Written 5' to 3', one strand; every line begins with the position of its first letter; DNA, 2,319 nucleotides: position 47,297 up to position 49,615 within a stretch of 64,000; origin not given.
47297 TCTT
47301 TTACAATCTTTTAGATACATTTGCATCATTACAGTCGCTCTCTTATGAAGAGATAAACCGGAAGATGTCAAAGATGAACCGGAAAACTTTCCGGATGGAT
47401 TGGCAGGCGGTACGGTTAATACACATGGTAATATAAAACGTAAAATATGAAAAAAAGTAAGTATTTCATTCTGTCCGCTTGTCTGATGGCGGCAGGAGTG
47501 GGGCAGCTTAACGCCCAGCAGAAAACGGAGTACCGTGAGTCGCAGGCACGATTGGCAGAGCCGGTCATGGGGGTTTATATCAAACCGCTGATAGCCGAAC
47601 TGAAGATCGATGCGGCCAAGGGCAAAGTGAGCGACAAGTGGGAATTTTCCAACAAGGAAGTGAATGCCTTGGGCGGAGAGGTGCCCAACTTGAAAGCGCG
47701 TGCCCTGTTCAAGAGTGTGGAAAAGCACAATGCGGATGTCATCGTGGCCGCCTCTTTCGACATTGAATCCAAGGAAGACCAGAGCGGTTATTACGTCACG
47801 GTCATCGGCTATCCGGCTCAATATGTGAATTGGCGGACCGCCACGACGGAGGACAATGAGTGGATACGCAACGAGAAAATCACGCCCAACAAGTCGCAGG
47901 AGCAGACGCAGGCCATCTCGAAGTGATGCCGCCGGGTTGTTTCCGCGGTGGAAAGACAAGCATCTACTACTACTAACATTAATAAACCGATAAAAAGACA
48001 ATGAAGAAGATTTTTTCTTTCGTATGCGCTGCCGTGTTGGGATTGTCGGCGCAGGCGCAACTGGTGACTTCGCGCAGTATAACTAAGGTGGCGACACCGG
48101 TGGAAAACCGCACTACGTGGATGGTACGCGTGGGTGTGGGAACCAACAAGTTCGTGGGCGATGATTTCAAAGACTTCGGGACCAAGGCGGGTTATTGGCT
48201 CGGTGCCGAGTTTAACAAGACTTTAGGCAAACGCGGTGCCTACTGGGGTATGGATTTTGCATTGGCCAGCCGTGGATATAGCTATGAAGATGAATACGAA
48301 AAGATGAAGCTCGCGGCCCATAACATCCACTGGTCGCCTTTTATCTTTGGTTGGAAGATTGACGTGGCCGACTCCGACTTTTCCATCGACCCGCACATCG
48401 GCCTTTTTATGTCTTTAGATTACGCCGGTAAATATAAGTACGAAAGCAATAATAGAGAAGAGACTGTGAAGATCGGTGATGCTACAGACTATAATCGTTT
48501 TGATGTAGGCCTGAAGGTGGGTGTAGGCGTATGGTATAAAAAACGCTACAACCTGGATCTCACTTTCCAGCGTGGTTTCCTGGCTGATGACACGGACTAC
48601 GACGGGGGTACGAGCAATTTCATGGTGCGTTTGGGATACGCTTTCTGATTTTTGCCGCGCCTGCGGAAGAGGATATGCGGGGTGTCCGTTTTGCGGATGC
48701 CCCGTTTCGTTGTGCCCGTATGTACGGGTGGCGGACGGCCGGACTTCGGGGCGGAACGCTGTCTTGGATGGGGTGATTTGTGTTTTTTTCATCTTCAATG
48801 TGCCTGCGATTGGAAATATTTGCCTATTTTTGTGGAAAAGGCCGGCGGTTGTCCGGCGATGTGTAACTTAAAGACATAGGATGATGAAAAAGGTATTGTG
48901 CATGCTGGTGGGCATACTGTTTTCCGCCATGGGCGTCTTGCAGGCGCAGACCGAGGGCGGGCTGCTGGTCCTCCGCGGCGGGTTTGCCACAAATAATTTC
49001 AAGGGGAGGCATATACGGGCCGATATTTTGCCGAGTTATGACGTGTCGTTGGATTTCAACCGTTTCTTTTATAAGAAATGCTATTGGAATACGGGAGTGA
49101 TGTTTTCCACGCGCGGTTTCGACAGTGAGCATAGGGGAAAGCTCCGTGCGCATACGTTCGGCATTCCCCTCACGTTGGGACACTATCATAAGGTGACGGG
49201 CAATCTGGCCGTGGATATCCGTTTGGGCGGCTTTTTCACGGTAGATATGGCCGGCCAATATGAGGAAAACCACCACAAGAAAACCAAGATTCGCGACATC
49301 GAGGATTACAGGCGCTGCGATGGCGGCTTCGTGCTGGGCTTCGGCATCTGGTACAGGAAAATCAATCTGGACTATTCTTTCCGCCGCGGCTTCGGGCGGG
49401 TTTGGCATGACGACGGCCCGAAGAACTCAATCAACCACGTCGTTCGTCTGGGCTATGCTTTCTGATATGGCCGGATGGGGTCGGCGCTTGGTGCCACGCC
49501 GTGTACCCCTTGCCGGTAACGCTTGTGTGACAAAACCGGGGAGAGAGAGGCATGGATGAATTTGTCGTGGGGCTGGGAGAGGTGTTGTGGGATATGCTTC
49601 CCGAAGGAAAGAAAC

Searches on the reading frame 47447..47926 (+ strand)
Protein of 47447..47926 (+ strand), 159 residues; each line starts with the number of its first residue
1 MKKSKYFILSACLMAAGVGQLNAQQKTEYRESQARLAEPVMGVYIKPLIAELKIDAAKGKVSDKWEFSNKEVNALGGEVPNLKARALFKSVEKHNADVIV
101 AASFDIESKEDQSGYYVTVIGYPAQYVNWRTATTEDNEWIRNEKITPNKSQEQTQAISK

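Call 6: search_protein_families(library=pfam, proteins=[window:47447-47926:+], max_evalue=0.01)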
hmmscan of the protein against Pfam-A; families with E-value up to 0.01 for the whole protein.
window:47447-47926:+ (159 aa): 0 families

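Call 17: find_encoding_contigs(protein=window:47447-47923:+, flank=1500, max_places=10)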
Protein window:47447-47923:+ (159 aa): 5 contigs read that carry it; 4 places shown.
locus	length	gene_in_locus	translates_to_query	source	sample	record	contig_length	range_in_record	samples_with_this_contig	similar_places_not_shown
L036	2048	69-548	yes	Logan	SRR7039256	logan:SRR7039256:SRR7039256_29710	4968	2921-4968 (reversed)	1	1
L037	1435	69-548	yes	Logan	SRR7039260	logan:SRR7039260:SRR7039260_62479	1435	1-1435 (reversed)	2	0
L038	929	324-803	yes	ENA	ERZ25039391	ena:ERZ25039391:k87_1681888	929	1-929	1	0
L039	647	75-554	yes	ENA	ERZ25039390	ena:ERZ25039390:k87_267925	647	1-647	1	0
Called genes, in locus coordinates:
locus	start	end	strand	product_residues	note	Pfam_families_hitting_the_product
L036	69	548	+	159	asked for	-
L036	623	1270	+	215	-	PF13568:OMP_b-brl_2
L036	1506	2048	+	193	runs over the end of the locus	PF13568:OMP_b-brl_2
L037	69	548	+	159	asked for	-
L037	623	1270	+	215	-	PF13568:OMP_b-brl_2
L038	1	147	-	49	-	?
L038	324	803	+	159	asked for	-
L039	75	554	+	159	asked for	-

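Call 22: find_related_loci(query=window:47447-47923:+, collection=genome_contigs, flank=2500)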
Query window:47447-47923:+ (159 aa) in genome_contigs; peptide patterns used: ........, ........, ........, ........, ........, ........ (x = any residue, [..] = any of these).
53 stretches matched a pattern; 2 encode a relative of the query (tblastn E <= 1e-3); 2 distinct loci.
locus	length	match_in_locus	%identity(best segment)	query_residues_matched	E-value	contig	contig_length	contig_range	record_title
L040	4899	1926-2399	74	1-159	4e-78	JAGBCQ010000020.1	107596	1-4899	MAG: Paraprevotella sp. isolate RGIG8997 Water_deer_Rectum-3__c375628, whole genome shotgun sequence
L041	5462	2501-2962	64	5-159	8e-69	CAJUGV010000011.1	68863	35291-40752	MAG TPA_asm: uncultured Paraprevotella sp. isolate MGBC135601 genome assembly, contig: MGBC135601.11, whole genome shotg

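Call 23: find_related_loci(query=window:47447-47923:+, collection=metagenome_contigs, flank=2500)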
Query window:47447-47923:+ (159 aa) in metagenome_contigs; peptide patterns used: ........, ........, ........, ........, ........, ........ (x = any residue, [..] = any of these).
125 stretches matched a pattern; 2 encode a relative of the query (tblastn E <= 1e-3); 2 distinct loci.
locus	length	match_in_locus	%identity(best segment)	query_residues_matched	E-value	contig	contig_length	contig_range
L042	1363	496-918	34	12-142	2e-22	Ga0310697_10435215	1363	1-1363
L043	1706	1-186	42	88-142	2e-11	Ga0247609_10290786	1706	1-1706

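Call 68: find_homologous_proteins(query=window:47447-47923:+, max_evalue=1e-30)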
Query window:47447-47923:+ (159 aa): 27 proteins with E <= 1e-30 among 62 candidates.
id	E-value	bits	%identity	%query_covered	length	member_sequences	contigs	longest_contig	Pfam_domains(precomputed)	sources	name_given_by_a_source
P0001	3.0e-98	343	100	100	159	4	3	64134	-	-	-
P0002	3.1e-68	246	74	100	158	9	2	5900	-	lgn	-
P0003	5.1e-64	232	68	100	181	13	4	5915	-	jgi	jgi:hypothetical protein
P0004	1.9e-60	221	67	99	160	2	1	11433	-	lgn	-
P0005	4.9e-59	216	65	97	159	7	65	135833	-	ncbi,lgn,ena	-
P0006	2.9e-58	214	64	96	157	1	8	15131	-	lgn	-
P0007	3.2e-58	214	69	97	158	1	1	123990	-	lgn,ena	-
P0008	4.3e-58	213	65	97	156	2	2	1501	-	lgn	-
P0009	2.3e-56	208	64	97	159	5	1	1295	-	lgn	-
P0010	1.3e-53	199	61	100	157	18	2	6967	-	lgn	-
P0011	1.7e-52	195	59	98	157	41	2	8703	-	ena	-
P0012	2.0e-52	195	59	100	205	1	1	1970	-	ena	-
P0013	2.5e-52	195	59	97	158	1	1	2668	-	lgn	-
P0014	1.4e-51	192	60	97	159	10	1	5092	-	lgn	-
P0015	6.1e-51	190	61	98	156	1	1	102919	-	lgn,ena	-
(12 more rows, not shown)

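Call 69: find_encoding_contigs(protein=P0005, flank=1600, max_places=10)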
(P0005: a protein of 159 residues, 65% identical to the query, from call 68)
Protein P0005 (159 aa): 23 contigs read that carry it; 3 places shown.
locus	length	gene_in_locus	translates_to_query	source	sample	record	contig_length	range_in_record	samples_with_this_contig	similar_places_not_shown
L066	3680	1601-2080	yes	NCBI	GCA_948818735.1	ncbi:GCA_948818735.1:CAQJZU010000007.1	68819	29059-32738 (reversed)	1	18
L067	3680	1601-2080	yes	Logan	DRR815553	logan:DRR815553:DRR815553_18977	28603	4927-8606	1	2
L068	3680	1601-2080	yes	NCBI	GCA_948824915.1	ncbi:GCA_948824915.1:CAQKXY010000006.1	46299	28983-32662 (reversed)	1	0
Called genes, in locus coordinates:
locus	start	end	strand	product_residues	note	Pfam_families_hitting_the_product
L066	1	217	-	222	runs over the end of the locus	PF13505:OMP_b-brl (weak), PF13568:OMP_b-brl_2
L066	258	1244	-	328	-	PF26550:Tricorn_2nd, PF26549:Tricorn_N, PF07676:PD40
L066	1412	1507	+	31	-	-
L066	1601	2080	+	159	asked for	-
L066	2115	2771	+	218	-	PF13568:OMP_b-brl_2 (weak)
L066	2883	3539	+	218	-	PF00702:Hydrolase, PF12710:HAD, PF13419:HAD_2, PF13242:Hydrolase_like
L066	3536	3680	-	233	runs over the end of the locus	PF04402:SIMPL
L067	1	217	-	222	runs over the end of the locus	PF13505:OMP_b-brl (weak), PF13568:OMP_b-brl_2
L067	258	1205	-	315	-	PF26550:Tricorn_2nd, PF26549:Tricorn_N, PF07676:PD40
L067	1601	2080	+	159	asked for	-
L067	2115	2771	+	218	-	PF13568:OMP_b-brl_2 (weak)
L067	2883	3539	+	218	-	PF00702:Hydrolase, PF12710:HAD, PF13419:HAD_2, PF13242:Hydrolase_like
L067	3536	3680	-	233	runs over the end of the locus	PF04402:SIMPL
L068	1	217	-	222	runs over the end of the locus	PF13505:OMP_b-brl (weak), PF13568:OMP_b-brl_2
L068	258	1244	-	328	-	PF26550:Tricorn_2nd, PF26549:Tricorn_N, PF07676:PD40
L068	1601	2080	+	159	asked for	-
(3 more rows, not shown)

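Call 71: list_cluster_members(proteins=[P0001, P0002, P0003, P0004])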
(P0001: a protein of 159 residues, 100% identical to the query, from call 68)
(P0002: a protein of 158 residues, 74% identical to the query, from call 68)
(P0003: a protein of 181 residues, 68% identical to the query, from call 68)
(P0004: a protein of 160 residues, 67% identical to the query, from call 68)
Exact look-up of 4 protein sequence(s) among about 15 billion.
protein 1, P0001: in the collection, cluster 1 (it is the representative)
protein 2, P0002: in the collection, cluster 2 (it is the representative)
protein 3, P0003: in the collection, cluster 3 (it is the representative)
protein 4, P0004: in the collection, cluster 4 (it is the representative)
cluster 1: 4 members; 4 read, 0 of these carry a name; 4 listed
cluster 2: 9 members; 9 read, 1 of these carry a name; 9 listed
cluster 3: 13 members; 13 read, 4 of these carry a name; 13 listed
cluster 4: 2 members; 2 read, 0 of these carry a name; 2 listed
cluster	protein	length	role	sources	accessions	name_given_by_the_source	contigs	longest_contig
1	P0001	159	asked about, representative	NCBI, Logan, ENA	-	-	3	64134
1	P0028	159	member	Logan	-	-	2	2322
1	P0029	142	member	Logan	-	-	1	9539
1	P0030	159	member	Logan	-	-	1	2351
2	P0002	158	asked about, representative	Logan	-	-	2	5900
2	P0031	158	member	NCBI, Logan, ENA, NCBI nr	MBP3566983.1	MAG: hypothetical protein J6J76_05465 [Paraprevotella sp.] | hypothetical protein [Paraprevotella sp.]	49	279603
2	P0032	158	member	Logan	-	-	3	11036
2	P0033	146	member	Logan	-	-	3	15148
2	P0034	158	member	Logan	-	-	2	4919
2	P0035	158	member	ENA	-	-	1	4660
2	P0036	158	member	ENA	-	-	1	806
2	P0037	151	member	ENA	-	-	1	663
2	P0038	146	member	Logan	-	-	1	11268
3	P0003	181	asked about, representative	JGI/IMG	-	hypothetical protein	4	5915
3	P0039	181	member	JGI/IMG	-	hypothetical protein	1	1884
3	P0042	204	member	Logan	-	-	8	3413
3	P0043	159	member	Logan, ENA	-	-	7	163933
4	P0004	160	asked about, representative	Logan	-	-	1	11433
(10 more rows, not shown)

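Call 72: find_encoding_contigs(protein=P0029, flank=1500, max_places=5)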
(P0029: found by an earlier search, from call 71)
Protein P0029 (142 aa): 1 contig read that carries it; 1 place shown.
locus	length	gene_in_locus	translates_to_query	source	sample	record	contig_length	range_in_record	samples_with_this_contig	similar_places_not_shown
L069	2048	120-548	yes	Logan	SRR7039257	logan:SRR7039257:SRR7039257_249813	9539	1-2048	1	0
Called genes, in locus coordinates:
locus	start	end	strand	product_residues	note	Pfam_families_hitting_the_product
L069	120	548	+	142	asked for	-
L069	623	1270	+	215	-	PF13568:OMP_b-brl_2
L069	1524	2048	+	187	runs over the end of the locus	PF13568:OMP_b-brl_2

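Call 73: find_encoding_contigs(protein=P0028, flank=1500, max_places=5)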
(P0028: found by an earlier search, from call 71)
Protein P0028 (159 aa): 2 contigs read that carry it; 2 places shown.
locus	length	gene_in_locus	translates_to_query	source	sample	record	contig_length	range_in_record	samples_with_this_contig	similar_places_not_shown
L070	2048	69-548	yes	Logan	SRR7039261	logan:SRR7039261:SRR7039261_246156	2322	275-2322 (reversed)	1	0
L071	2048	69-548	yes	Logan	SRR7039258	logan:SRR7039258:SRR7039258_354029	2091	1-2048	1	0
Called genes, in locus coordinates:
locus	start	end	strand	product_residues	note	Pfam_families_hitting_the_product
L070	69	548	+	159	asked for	-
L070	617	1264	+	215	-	PF13568:OMP_b-brl_2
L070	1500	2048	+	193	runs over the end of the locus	PF13568:OMP_b-brl_2 (weak)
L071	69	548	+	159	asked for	-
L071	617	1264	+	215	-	PF13568:OMP_b-brl_2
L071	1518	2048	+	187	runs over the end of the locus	PF13568:OMP_b-brl_2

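Call 74: find_encoding_contigs(protein=P0030, flank=1500, max_places=5)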
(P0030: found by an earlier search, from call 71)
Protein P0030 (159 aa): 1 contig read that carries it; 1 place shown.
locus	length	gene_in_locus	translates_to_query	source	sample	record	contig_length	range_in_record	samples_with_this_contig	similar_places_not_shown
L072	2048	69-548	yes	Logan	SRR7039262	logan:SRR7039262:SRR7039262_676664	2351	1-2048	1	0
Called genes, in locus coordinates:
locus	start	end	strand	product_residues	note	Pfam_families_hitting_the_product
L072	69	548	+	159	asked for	-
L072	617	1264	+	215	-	PF13568:OMP_b-brl_2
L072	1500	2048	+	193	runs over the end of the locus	PF13568:OMP_b-brl_2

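Call 75: find_encoding_contigs(protein=P0042, flank=1500, max_places=8)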
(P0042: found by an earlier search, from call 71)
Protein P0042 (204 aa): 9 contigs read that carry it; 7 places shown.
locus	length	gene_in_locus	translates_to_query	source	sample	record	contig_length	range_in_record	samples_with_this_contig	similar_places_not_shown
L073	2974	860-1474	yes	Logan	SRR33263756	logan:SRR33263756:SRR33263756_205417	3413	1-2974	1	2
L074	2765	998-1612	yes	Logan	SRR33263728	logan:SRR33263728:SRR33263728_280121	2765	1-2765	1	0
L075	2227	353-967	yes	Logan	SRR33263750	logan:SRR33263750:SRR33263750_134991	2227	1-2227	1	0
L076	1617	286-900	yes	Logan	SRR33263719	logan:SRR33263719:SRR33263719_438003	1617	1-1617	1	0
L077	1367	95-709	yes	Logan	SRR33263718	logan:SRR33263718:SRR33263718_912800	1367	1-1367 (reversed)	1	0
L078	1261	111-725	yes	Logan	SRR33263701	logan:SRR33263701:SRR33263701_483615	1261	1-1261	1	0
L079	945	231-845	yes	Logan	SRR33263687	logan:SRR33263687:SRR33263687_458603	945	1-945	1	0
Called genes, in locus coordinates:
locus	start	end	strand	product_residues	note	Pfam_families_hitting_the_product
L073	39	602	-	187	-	PF13568:OMP_b-brl_2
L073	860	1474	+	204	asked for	-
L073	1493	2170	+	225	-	PF13505:OMP_b-brl, PF13568:OMP_b-brl_2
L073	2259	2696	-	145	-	PF00011:HSP20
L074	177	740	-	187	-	PF13568:OMP_b-brl_2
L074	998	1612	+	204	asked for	-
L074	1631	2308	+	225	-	PF13505:OMP_b-brl, PF13568:OMP_b-brl_2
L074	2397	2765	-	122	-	?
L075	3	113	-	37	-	?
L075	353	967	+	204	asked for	-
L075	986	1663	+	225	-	PF13505:OMP_b-brl, PF13568:OMP_b-brl_2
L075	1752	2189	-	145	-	PF00011:HSP20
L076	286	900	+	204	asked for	-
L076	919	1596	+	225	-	PF13505:OMP_b-brl, PF13568:OMP_b-brl_2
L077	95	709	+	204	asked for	-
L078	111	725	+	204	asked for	-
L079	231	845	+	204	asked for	-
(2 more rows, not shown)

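Call 76: find_encoding_contigs(protein=P0043, flank=1500, max_places=8)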
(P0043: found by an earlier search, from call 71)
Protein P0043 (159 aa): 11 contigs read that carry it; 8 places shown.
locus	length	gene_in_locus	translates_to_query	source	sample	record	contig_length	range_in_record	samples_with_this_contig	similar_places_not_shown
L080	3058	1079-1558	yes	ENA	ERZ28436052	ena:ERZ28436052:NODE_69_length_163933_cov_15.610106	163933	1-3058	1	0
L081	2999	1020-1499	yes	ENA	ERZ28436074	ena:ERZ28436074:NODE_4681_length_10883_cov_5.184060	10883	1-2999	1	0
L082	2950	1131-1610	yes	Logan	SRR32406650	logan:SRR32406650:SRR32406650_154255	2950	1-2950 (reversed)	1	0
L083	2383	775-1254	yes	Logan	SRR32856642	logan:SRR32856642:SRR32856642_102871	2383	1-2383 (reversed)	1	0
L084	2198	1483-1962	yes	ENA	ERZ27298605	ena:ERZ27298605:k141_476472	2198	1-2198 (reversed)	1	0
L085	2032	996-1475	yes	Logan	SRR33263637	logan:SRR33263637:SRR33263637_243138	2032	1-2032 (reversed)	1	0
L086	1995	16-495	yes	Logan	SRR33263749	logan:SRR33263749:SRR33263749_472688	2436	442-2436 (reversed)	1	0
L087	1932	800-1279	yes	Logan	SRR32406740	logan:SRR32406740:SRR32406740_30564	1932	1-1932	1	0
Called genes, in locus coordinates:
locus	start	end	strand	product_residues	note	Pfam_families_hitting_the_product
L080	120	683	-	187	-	PF13568:OMP_b-brl_2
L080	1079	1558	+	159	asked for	-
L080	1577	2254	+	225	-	PF13505:OMP_b-brl, PF13568:OMP_b-brl_2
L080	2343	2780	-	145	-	PF00011:HSP20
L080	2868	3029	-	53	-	-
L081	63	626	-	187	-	PF13568:OMP_b-brl_2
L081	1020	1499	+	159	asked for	-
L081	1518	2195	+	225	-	PF13505:OMP_b-brl, PF13568:OMP_b-brl_2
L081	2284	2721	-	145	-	PF00011:HSP20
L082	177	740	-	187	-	PF13568:OMP_b-brl_2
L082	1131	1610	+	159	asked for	-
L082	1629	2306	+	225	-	PF13505:OMP_b-brl, PF13568:OMP_b-brl_2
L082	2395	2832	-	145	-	PF00011:HSP20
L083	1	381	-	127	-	?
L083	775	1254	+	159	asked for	-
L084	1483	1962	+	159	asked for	-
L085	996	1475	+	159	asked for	-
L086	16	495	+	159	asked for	-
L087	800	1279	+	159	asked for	-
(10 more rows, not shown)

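Call 80: list_cluster_members(proteins=[P0005, P0006, P0007, P0008, P0009, P0010, P0014, P0015])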
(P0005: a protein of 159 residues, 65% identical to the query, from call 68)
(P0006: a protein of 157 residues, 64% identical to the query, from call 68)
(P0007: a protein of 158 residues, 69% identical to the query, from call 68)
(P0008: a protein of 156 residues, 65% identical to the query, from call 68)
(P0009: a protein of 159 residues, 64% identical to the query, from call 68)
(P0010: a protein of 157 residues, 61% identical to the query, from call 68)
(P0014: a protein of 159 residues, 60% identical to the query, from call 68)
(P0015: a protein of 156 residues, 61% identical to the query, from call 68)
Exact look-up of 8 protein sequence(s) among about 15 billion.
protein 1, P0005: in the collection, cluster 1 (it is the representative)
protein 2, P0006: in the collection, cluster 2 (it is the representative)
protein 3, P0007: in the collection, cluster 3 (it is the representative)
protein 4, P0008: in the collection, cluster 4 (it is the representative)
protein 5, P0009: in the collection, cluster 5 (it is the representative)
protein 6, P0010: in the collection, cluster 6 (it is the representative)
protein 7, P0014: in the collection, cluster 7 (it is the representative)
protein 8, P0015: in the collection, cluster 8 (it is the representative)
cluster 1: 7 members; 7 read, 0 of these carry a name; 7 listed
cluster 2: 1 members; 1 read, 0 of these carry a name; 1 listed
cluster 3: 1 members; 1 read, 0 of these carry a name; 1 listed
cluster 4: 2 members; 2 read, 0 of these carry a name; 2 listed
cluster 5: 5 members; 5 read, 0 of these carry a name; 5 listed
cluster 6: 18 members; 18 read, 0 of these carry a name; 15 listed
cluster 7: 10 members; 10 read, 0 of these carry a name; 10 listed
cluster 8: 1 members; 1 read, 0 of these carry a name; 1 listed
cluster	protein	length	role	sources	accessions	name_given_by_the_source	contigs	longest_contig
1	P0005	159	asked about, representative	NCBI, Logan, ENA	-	-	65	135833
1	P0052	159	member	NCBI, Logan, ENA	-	-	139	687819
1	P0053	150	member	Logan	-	-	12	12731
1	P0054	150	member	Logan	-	-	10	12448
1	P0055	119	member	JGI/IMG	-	-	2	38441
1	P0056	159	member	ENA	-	-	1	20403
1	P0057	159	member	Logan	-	-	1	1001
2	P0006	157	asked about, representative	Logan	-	-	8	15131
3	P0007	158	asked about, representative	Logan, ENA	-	-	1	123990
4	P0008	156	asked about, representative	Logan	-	-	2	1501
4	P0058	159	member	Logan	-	-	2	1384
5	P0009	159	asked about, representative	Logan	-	-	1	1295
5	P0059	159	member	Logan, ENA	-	-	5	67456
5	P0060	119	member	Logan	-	-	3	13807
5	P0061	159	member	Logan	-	-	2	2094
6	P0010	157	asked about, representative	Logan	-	-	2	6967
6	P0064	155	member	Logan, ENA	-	-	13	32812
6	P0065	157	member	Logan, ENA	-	-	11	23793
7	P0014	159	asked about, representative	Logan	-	-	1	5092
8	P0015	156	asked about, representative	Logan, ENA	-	-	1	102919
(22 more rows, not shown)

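Call 81: find_encoding_contigs(protein=P0065, flank=1500, max_places=10)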
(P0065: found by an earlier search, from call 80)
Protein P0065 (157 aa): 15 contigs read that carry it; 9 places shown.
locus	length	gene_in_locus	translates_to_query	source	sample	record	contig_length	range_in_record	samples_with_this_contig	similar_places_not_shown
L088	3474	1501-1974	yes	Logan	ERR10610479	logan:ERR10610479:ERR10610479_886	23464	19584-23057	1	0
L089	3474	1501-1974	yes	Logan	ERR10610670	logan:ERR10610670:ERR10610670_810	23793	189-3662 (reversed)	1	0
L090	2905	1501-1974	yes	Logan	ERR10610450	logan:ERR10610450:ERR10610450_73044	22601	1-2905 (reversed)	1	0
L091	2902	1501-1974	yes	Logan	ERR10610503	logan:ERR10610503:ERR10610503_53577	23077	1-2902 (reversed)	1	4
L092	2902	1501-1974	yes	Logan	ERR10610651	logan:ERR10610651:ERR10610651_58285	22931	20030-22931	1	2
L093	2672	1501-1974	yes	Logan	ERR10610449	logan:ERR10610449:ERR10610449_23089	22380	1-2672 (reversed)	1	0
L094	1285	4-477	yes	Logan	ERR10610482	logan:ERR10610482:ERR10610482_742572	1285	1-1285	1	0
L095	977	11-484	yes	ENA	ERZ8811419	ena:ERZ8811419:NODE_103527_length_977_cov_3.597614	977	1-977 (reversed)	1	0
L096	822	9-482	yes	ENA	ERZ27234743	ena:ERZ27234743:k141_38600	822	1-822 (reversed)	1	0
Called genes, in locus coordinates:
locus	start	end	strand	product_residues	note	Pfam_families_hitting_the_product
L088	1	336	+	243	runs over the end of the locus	-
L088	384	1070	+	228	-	-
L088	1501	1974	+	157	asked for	-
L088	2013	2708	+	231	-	PF13568:OMP_b-brl_2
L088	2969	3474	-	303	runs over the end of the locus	?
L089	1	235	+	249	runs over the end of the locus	-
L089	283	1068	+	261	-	-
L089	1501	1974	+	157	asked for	-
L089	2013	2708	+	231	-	PF13568:OMP_b-brl_2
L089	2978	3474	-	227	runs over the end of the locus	?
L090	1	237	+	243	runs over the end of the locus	-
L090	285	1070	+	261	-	-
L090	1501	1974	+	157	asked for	-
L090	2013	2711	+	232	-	PF13505:OMP_b-brl (weak), PF13568:OMP_b-brl_2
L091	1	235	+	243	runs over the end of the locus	-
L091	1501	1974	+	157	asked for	-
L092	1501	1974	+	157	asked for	-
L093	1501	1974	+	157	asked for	-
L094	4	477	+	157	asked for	-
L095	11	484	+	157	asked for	-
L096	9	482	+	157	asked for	-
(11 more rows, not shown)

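Call 82: find_encoding_contigs(protein=P0064, flank=1500, max_places=10)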
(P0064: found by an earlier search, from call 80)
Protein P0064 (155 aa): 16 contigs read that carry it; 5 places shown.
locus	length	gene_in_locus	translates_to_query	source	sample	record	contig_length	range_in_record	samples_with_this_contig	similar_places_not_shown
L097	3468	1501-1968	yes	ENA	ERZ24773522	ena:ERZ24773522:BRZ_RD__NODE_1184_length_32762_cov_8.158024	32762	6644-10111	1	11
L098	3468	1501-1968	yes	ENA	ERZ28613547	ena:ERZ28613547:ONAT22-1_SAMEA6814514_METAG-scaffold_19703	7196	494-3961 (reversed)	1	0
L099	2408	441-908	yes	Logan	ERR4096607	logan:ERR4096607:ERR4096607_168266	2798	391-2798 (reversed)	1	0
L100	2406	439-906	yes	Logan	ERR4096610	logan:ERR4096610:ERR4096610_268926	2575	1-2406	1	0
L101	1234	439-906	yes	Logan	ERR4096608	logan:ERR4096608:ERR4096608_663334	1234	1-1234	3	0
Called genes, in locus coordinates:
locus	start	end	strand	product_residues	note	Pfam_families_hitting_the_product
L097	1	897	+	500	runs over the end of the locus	PF22860:DUF7017, PF22707:S1CSD-TOTE-2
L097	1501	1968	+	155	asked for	-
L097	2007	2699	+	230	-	PF13568:OMP_b-brl_2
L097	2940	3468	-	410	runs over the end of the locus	PF00155:Aminotran_1_2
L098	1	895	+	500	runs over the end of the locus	PF22860:DUF7017, PF22707:S1CSD-TOTE-2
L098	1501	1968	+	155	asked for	-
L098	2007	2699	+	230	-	PF13568:OMP_b-brl_2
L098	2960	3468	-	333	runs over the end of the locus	?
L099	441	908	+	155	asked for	-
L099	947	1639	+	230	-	PF13568:OMP_b-brl_2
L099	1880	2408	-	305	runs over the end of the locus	?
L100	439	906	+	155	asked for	-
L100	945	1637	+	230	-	PF13568:OMP_b-brl_2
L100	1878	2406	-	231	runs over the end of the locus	?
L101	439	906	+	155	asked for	-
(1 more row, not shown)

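Call 85: search_protein_families(library=ncbifam, proteins=[window:47447-47926:+], max_evalue=0.001)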
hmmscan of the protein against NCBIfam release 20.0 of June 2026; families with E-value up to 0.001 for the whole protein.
window:47447-47926:+ (159 aa): 0 families

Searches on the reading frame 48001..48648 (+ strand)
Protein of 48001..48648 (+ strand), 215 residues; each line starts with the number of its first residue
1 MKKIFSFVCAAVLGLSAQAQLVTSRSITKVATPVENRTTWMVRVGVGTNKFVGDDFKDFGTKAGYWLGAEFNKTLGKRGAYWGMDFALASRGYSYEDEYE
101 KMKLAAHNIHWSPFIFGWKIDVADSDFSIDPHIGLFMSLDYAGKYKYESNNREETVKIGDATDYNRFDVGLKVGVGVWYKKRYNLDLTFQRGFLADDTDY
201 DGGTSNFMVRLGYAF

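Call 6: search_protein_families(library=pfam, proteins=[window:48001-48648:+], max_evalue=0.01)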
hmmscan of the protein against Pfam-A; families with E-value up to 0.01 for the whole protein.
window:48001-48648:+ (215 aa): 1 family
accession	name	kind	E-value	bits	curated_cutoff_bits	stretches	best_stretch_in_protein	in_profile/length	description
PF13568.12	OMP_b-brl_2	-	8.6e-10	39.4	27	1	19-193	2-170/175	Outer membrane protein beta-barrel domain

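Call 85: search_protein_families(library=ncbifam, proteins=[window:48001-48648:+], max_evalue=0.001)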
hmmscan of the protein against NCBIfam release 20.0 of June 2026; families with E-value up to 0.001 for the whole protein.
window:48001-48648:+ (215 aa): 0 families

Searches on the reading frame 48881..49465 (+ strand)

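Call 6: search_protein_families(library=pfam, proteins=[window:48881-49465:+], max_evalue=0.01)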
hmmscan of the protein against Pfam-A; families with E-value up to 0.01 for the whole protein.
window:48881-49465:+ (194 aa): 1 family
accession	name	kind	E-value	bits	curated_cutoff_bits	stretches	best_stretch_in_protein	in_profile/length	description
PF13568.12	OMP_b-brl_2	-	3.1e-08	34.3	27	1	29-172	11-171/175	Outer membrane protein beta-barrel domain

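Call 85: search_protein_families(library=ncbifam, proteins=[window:48881-49465:+], max_evalue=0.001)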
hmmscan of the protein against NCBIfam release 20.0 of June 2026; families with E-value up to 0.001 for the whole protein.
window:48881-49465:+ (194 aa): 0 families
